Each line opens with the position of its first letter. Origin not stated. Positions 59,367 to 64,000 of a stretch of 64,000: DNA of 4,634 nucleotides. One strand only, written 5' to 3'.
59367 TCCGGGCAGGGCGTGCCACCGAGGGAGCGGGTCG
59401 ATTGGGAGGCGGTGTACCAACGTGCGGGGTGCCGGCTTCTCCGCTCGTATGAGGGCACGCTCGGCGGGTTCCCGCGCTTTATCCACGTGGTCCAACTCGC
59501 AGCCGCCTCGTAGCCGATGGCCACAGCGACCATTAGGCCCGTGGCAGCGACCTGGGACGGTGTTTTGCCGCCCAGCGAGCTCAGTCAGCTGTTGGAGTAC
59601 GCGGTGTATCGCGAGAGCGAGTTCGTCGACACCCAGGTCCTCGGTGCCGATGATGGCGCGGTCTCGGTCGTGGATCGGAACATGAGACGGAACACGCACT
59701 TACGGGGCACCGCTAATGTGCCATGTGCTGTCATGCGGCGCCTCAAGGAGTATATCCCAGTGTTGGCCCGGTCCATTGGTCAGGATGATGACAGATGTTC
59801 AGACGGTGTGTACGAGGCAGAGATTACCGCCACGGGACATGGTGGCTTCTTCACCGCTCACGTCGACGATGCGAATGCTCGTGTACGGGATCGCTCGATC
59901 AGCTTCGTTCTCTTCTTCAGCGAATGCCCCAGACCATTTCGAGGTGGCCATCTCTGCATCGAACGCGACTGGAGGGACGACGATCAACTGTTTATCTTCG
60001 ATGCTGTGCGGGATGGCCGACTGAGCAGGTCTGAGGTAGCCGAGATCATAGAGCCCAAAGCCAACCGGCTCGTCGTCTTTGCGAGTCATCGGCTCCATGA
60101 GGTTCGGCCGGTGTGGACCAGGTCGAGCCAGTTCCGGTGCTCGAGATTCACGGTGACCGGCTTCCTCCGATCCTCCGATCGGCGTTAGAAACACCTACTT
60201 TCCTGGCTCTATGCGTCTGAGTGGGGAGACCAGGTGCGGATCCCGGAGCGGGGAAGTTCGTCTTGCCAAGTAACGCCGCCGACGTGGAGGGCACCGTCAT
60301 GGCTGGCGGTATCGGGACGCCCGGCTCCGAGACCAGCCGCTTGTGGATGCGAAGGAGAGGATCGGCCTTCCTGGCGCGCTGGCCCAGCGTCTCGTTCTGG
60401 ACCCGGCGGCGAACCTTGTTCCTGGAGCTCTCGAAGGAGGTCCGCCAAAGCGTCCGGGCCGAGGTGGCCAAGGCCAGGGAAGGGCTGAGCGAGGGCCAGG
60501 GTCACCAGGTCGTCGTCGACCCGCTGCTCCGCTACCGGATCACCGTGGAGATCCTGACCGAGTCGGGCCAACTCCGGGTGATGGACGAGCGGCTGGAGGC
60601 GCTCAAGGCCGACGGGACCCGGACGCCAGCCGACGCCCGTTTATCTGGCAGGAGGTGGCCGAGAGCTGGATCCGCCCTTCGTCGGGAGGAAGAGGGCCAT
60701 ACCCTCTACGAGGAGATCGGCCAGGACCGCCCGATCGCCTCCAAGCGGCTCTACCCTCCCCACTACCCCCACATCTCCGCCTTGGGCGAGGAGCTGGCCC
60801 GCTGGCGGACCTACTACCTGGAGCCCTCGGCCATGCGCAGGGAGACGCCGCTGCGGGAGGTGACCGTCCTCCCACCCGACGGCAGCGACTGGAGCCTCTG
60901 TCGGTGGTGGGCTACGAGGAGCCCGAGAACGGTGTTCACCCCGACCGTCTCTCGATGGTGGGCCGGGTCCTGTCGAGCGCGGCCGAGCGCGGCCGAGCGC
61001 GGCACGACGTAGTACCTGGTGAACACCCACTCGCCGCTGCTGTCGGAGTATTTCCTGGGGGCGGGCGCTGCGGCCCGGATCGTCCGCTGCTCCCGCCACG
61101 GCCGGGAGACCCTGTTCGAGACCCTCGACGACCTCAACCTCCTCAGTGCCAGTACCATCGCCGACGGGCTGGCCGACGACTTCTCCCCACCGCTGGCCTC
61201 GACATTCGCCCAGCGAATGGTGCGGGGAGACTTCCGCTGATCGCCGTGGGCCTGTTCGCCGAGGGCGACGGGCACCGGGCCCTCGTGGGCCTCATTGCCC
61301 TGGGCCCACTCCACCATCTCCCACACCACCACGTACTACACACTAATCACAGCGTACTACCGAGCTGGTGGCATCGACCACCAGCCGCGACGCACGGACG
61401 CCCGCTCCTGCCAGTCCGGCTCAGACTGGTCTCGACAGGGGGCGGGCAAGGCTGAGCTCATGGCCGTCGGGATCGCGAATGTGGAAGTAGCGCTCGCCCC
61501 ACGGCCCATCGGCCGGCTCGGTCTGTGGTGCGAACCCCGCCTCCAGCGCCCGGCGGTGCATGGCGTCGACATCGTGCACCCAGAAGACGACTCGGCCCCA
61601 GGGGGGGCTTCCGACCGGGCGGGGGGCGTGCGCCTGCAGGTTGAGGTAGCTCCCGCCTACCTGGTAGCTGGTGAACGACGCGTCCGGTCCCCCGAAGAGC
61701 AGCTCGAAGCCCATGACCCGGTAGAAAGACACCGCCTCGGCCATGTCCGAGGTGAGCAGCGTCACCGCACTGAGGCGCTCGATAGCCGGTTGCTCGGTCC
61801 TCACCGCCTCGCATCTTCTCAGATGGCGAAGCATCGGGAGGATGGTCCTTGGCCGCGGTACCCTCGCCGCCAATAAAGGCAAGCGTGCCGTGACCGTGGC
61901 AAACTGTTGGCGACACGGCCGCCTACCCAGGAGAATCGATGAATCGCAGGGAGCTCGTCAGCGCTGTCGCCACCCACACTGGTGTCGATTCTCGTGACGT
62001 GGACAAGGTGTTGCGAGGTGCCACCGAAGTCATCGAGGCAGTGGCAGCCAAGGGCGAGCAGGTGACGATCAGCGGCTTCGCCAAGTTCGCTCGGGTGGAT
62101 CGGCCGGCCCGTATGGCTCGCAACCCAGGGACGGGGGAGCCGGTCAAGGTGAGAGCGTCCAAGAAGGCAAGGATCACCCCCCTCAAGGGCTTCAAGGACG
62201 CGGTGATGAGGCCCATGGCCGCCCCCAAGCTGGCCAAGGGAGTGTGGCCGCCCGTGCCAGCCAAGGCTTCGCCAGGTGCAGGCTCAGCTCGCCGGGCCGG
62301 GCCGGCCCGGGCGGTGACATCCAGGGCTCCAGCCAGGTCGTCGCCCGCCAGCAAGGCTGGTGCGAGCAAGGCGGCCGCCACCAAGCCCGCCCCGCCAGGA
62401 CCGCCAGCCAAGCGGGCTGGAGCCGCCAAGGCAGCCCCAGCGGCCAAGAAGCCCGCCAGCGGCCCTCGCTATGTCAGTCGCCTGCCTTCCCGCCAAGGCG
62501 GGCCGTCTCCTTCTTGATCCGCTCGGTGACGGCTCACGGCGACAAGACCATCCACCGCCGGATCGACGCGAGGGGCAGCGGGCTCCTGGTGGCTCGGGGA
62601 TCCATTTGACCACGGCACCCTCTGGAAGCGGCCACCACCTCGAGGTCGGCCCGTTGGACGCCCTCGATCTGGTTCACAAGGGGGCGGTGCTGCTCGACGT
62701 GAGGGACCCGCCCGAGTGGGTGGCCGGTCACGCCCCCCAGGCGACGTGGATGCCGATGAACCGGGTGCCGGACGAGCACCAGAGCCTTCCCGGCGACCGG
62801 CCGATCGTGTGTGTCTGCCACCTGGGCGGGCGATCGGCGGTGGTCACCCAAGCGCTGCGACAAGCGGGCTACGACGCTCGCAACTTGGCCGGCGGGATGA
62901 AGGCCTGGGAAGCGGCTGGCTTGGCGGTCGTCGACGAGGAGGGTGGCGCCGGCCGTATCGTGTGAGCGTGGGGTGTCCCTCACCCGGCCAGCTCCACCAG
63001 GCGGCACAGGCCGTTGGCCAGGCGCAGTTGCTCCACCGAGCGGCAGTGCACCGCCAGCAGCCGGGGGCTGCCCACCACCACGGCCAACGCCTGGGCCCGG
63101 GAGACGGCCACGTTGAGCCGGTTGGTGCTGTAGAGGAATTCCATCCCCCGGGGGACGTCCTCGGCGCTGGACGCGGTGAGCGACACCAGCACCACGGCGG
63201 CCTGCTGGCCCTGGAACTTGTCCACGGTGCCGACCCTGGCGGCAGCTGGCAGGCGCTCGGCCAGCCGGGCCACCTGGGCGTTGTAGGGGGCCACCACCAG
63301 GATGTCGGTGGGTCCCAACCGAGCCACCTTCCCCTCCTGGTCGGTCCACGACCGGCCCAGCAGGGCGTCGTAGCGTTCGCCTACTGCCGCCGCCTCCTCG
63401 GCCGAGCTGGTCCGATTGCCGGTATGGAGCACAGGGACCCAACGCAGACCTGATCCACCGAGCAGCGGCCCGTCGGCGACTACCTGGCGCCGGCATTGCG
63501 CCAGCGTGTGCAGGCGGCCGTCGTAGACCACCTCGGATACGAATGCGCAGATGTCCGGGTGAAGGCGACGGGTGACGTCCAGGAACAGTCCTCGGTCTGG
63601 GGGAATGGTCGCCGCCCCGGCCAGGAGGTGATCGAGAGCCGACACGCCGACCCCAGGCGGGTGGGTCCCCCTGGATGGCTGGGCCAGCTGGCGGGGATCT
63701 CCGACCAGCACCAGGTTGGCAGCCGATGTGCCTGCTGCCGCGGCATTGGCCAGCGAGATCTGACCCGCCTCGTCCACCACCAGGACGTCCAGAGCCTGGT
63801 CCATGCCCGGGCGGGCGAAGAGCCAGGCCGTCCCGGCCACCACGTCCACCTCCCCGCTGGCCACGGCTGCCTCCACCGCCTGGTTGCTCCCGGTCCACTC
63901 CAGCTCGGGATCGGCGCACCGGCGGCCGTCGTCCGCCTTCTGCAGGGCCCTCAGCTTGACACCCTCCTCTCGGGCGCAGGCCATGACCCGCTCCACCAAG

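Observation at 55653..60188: Lower-GC, tightly coupled cassette built around a DUF692/MNIO enzyme: candidate uncharacterised RiPP-type peptide-modification pathway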

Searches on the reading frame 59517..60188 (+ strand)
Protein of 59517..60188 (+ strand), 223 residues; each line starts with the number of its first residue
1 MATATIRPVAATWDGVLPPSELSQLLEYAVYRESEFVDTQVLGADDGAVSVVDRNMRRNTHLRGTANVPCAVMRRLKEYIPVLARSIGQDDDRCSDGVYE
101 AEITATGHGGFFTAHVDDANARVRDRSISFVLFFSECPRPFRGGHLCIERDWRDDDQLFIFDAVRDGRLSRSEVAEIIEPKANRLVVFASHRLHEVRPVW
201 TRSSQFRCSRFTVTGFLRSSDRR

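Call 3: search_protein_families(library=pfam, max_evalue=0.1, proteins=[window:59517-60188:+])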
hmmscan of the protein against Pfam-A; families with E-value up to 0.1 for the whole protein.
window:59517-60188:+ (223 aa): 2 families
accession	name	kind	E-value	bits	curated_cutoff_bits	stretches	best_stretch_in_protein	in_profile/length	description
PF13640.12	2OG-FeII_Oxy_3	-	1.6e-14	55.1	27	1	103-218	3-98/98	2OG-Fe(II) oxygenase superfamily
PF13661.12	2OG-FeII_Oxy_4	-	5.5e-07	30.4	27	1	108-217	8-97/98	2OG-Fe(II) oxygenase superfamily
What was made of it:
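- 59517..60188 (+): 2OG-Fe(II) oxygenase of the prolyl-hydroxylase-like group, 223 aa. Pfam PF13640 scores 55.1 bits (call 3).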

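Call 5: search_protein_families(library=ncbifam, max_evalue=0.1, proteins=[window:59517-60188:+])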
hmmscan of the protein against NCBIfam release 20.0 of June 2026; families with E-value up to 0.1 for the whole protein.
window:59517-60188:+ (223 aa): 2 families
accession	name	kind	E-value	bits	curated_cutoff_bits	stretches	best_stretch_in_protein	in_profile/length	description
NF003974.0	PRK05467.1-3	equivalog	3e-07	30.2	143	1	94-150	76-132/221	Fe2+-dependent dioxygenase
NF003975.0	PRK05467.1-4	equivalog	0.0016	17.9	180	0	108-152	89-138/226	Fe2+-dependent dioxygenase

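Call 47: search_solved_structures(query=window:59517-60185:+, max_evalue=0.01, show_alignments=2)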
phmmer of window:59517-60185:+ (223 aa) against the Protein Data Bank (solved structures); distinct sequences matched with E-value up to 0.01: 0.

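Call 56: search_solved_structures(query=A2, max_evalue=1, show_alignments=2)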
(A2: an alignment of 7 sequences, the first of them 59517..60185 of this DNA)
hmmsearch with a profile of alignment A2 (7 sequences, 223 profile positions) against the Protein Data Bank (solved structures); distinct sequences matched with E-value up to 1: 46.
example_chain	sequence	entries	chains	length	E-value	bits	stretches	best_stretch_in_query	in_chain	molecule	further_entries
4iw3_A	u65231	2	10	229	0.006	19.5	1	99-147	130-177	Putative uncharacterized protein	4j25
3q7w_A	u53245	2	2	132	0.0078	19.2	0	99-127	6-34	de novo designed beta-trefoil architecture with symmetric primary structure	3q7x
4ow4_A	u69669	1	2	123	0.0087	19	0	94-127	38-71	Beta-terfoil designed by folding nucleus symmetric expansion (""Phifoil"")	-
3o4b_A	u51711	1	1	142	0.037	16.9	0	97-133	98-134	de novo designed beta-trefoil architecture with symmetric primary structure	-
3p6j_A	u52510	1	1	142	0.15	15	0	97-133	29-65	de novo designed beta-trefoil architecture with symmetric primary structure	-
5v1b_A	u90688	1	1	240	0.21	14.5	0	173-203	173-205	Egl nine homolog 2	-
3o49_A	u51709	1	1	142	0.32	13.9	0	100-133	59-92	de novo designed beta-trefoil architecture with symmetric primary structure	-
3o4c_A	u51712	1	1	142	0.33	13.9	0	97-131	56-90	de novo designed beta-trefoil architecture with symmetric primary structure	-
3snv_A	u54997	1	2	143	0.38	13.6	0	97-133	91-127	Symfoil-4T/Permutation #1 synthetic protein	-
9ghl_A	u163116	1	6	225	0.45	13.4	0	108-150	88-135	PKHD-type hydroxylase PiuC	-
3dkq_A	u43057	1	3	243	0.48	13.3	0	108-151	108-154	PKHD-type hydroxylase Sbal_3634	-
3o4a_A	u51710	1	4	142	0.49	13.3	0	100-133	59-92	de novo designed beta-trefoil architecture with symmetric primary structure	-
9qn1_A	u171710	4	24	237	0.52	13.2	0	108-150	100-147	PKHD-type hydroxylase PiuC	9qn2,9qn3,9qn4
3o4d_A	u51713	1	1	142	0.53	13.2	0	97-130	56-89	de novo designed beta-trefoil architecture with symmetric primary structure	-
9qn0_A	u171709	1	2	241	0.54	13.2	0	108-150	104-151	PKHD-type hydroxylase PiuC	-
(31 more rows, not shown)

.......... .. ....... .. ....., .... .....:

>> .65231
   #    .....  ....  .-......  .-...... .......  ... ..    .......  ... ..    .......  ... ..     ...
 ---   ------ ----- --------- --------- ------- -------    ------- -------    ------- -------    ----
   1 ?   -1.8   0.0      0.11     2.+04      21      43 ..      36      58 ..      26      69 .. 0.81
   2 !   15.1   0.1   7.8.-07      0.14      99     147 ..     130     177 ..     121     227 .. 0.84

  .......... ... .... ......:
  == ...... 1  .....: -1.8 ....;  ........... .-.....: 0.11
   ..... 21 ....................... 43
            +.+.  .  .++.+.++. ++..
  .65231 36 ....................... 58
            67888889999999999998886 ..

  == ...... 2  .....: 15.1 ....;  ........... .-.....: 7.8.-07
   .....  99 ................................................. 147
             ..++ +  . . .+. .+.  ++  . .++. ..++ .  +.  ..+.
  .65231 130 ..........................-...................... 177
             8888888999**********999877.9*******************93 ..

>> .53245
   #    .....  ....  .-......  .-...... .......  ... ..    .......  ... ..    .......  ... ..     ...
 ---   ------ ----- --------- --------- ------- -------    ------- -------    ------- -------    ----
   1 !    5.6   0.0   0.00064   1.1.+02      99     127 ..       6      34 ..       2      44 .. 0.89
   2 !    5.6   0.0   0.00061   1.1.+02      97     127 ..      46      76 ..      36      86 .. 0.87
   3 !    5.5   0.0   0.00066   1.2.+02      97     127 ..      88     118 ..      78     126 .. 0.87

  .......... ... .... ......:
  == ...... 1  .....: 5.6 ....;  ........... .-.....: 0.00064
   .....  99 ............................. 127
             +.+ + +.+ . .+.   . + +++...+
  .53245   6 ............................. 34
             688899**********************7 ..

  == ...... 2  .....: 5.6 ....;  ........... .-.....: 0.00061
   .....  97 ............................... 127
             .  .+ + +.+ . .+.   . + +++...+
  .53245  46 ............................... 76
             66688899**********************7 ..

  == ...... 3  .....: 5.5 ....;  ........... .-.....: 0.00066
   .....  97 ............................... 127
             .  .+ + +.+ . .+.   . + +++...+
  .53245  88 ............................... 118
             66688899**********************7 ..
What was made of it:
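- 59517..60188 (+): The best PDB profile hit is 4IW3, a bacterial prolyl hydroxylase, at E 0.006 (call 56).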

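Call 57: find_homologous_proteins(query=window:59517-60185:+, max_evalue=0.00001)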
Query window:59517-60185:+ (223 aa): 9 proteins with E <= 0.00001 among 388 candidates.
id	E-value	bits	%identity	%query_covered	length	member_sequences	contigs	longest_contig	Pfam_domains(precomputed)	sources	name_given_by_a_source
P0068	2.1e-146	504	100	100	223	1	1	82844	PF13640.13,PF13661.13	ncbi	-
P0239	7.6e-78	279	60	97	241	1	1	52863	PF13640.13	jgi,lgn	jgi:predicted 2-oxoglutarate/Fe(II)-dependent dioxygenase YbiX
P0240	6.1e-76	273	58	96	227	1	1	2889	PF13640.13,PF13661.13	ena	-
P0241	2.0e-74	268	60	93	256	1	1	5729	PF13640.13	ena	-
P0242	1.8e-57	213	52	96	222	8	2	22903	PF13640.13,PF13661.13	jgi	jgi:Rps23 Pro-64 3,4-dihydroxylase Tpa1-like proline 4-hydroxylase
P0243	2.5e-51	193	47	93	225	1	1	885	PF13640.13,PF13661.13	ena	-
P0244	2.8e-50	189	47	92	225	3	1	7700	PF13640.13,PF13661.13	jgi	jgi:Rps23 Pro-64 3,4-dihydroxylase Tpa1-like proline 4-hydroxylase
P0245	4.0e-48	182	46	96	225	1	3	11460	PF13640.13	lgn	-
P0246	8.3e-35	139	71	42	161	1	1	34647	-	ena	-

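Call 65: predict_structure(alignment_id=A3)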
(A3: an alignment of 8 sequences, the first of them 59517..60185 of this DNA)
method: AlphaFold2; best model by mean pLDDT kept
length: 223 residues; sequences in the alignment: 8
mean_pLDDT: 59.4   pTM: 0.69
mean pLDDT of the five models: 59.4, 58.6, 58.0, 57.9, 37.8
residues with pLDDT >= 90: 16; 70-90: 67; 50-70: 46; < 50: 94
segments of 3 or more residues with pLDDT < 50: 1-5, 40-58, 111-123, 138-177, 192-203, 205-207
pLDDT, mean of each block of 10 residues (from residue 1): 46 88 88 70 35 40 78 91 81 72 66 39 63 62 28 35 38 48 76 42 50 75 47
secondary structure, 60 per line:
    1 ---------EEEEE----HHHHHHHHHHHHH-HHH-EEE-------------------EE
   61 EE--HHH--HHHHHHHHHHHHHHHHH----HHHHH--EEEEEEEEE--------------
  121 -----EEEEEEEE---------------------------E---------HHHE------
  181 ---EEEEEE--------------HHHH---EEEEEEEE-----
elements in order: E10-14 H19-31 E37-39 E59-62 H70-86 H91-95 E98-106 E126-133 E184-189 H204-207 E211-218
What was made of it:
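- The oxygenase model is poor (mean pLDDT 59, call 65), and the Pro correlation is confounded by shared ancestry, because there is only one clade.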

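Call 68: fold_search(model_id=the predicted structure, library=pdb)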
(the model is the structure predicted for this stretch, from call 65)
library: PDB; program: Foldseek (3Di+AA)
matches with E <= 10: 846; with E <= 0.001: 186
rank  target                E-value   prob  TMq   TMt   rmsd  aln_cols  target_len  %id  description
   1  4uwd                  5.9e-09  1.00  0.53  0.53   6.8       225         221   16  HIF prolyl hydroxylase 2 (PHD2/ EGLN1) D315E VARIANT in complex with Mn(II) and N-[(1-chloro-4-hydroxyisoquinolin-3-yl)c (released 2014-08-27)
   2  5ox6                  1.6e-08  1.00  0.51  0.52   6.9       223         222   17  HIF prolyl hydroxylase 2 (PHD2/ EGLN1) in complex with Vadadustat (released 2017-10-18)
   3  6yw3_A                1.6e-08  1.00  0.52  0.52   6.9       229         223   16  HIF PROLYL HYDROXYLASE 2 (PHD2/ EGLN1) in complex with N-Oxalyl Glycine (NOG), HIF-1ALPHA CODD (556-574) and a RaPID-d (released 2020-12-30)
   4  7q5x_A                1.8e-08  1.00  0.51  0.51   7.1       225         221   16  HIF PROLYL HYDROXYLASE 2 (PHD2/EGLN1) IN COMPLEX WITH 2-OXOGLUTARATE (2OG) AND HIF-2 ALPHA CODD (523-542) (released 2022-11-16)
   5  5las_B                1.9e-08  1.00  0.50  0.52   7.2       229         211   18  HIF prolyl hydroxylase 2 (PHD2-R281C/P317C/R396T) cross-linked to HIF-1alpha NODD-L397C/D412C and N-oxalylglycine (NOG (released 2016-08-31)
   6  5lbf                  2.4e-08  1.00  0.53  0.53   6.8       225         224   16  HIF prolyl hydroxylase 2 (PHD2/EGLN1) K293K/G294E variant in complex with Mn(II) and N-[(1-chloro-4-hydroxyisoquinolin-3 (released 2016-08-31)
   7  5lat                  3.5e-08  1.00  0.52  0.52   6.9       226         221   16  HIF prolyl hydroxylase 2 (PHD2/EGLN1) P317R variant in complex with Mn(II) and N-[(1-chloro-4-hydroxyisoquinolin-3-yl)ca (released 2016-08-31)
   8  4iw3_A                3.5e-08  1.00  0.47  0.51   8.3       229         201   18  Crystal structure of a Pseudomonas putida prolyl-4-hydroxylase (P4H) in complex with elongation factor Tu (EF-Tu) (released 2014-01-29)
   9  4bqy                  3.7e-08  1.00  0.52  0.53   7.0       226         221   17  HIF prolyl hydroxylase 2 (PHD2/ EGLN1) in complex with Fe(II) and N-[(1-chloro-4-hydroxyisoquinolin-3-yl)carbonyl]alanin (released 2013-06-19)
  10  5lbb                  3.7e-08  1.00  0.51  0.50   7.2       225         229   16  HIF prolyl hydroxylase 2 (PHD2/EGLN1) R396T variant in complex with Mn(II) and N-[(1-chloro-4-hydroxyisoquinolin-3-yl)ca (released 2016-08-31)
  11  5l9b_A                3.7e-08  1.00  0.52  0.52   7.0       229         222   17  HIF PROLYL HYDROXYLASE 2 (PHD2/ EGLN1) IN COMPLEX WITH 2-OXOGLUTARATE (2OG) AND HIF-1ALPHA CODD (556-574) (released 2016-08-31)
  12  6yvz                  5.1e-08  1.00  0.51  0.51   7.3       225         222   16  HIF prolyl hydroxylase 2 (PHD2/ EGLN1) in complex with bicyclic JLS-367 (released 2020-12-30)
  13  8rut_A                5.1e-08  1.00  0.51  0.51   7.0       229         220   17  HIF prolyl-hydroxylase-2 (PHD2) T387V variant bound to Fe(III), 2-oxoglutarate (2OG) and Hypoxia-inducible Factor-2alp (released 2025-02-12)
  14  4kbz                  5.1e-08  1.00  0.51  0.50   6.9       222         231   18  Crystal Structure of Hypoxia-Inducible Factor Prolyl Hydroxylase (PHD2) with (S)-{2-[2-(5-Cyano-3-hydroxy-pyridin-2-yl)- (released 2013-05-15)
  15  6yw0                  5.1e-08  1.00  0.51  0.51   7.4       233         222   16  Lysine-N,N-Dimethylated HIF prolyl hydroxylase 2 (PHD2/ EGLN1) in complex with BB-287 (released 2020-12-30)
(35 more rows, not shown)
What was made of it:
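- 59517..60188 (+): Foldseek's top hits are PHD2 and Pseudomonas P4H at E 6e-09 and TM about 0.5, on a low-confidence model (calls 65, 68).
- On 2OG-Fe(II) oxygenase, prolyl-hydroxylase-like (PF13640): The top Foldseek hits are PHD2 and Pseudomonas P4H (E 6e-09, TM about 0.5), but the model has mean pLDDT 59 (calls 65, 68).
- The nearest solved structures are protein prolyl hydroxylases (calls 56, 68).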

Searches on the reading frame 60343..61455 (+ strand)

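Call 36: search_protein_families(library=pfam, max_evalue=1, proteins=[window:60343-61455:+])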
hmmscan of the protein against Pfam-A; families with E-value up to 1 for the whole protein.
window:60343-61455:+ (370 aa): 1 family
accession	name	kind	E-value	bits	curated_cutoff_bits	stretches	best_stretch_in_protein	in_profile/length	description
PF13304.12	AAA_21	-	0.32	11.4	27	1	187-216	260-289/304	AAA domain, putative AbiEii toxin, Type IV TA system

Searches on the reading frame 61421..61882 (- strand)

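Call 36: search_protein_families(library=pfam, max_evalue=1, proteins=[window:61421-61882:-])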
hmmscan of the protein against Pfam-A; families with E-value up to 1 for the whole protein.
window:61421-61882:- (153 aa): 8 families
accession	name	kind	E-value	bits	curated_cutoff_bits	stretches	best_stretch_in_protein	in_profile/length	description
PF00903.31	Glyoxalase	-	2.6e-15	57.3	20.6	1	37-143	2-119/121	Glyoxalase/Bleomycin resistance protein/Dioxygenase superfamily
PF18029.7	Glyoxalase_6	-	0.00022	22.3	23.6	1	40-145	2-105/106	Glyoxalase-like domain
PF12681.13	Glyoxalase_2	-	0.011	16.1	30.1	1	100-149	67-117/118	Glyoxalase-like domain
PF13468.12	Glyoxalase_3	-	0.03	14.8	25.1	1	40-118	4-101/176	Glyoxalase-like domain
PF19746.4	DUF6233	-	0.061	13.9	27.6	1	16-50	14-48/59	Family of unknown function (DUF6233)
PF13669.12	Glyoxalase_4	-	0.068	13.9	27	0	99-125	73-100/109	Glyoxalase/Bleomycin resistance protein/Dioxygenase superfamily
PF21596.3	Bd2520-like_N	-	0.069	13.9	27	1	39-60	4-25/51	Lactoylglutathione lyase, putative-like, N-terminal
PF22659.2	YycE-like_C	-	0.12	12.8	27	1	104-145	13-53/55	YycE-like C-terminal domain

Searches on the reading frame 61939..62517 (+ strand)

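Call 36: search_protein_families(library=pfam, max_evalue=1, proteins=[window:61939-62517:+])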
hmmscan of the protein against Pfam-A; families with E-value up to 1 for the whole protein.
window:61939-62517:+ (192 aa): 2 families
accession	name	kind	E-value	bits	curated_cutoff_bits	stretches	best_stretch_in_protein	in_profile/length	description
PF00216.26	Bac_DNA_binding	-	4.3e-22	78.6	22.4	1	1-89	1-89/90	Bacterial DNA-binding protein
PF18291.6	HU-HIG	-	0.029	14.9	26.2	1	2-50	33-81/125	HU domain fused to wHTH, Ig, or Glycine-rich motif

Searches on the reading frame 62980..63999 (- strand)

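Call 36: search_protein_families(library=pfam, max_evalue=1, proteins=[window:62980-63999:-])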
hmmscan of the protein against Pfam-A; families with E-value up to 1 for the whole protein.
window:62980-63999:- (339 aa): 6 families
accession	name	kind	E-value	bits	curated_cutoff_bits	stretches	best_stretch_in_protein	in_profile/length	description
PF13087.12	AAA_12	-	4e-24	85.7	27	1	135-311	15-193/195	AAA domain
PF13086.12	AAA_11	-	1.2e-08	35.6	27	1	49-105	191-250/257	AAA domain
PF13604.12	AAA_30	-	1.6e-06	28.5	27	1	62-111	82-134/191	AAA domain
PF01443.25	Viral_helicase1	-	0.00012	22.5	21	1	70-111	60-103/228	Viral superfamily 1 RNA helicase core domain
PF13538.12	UvrD_C_2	-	0.00036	20.8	27.4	1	254-309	2-52/52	UvrD-like helicase C-terminal domain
PF13245.12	AAA_19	-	0.027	15.1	25.1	1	70-106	91-130/134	AAA domain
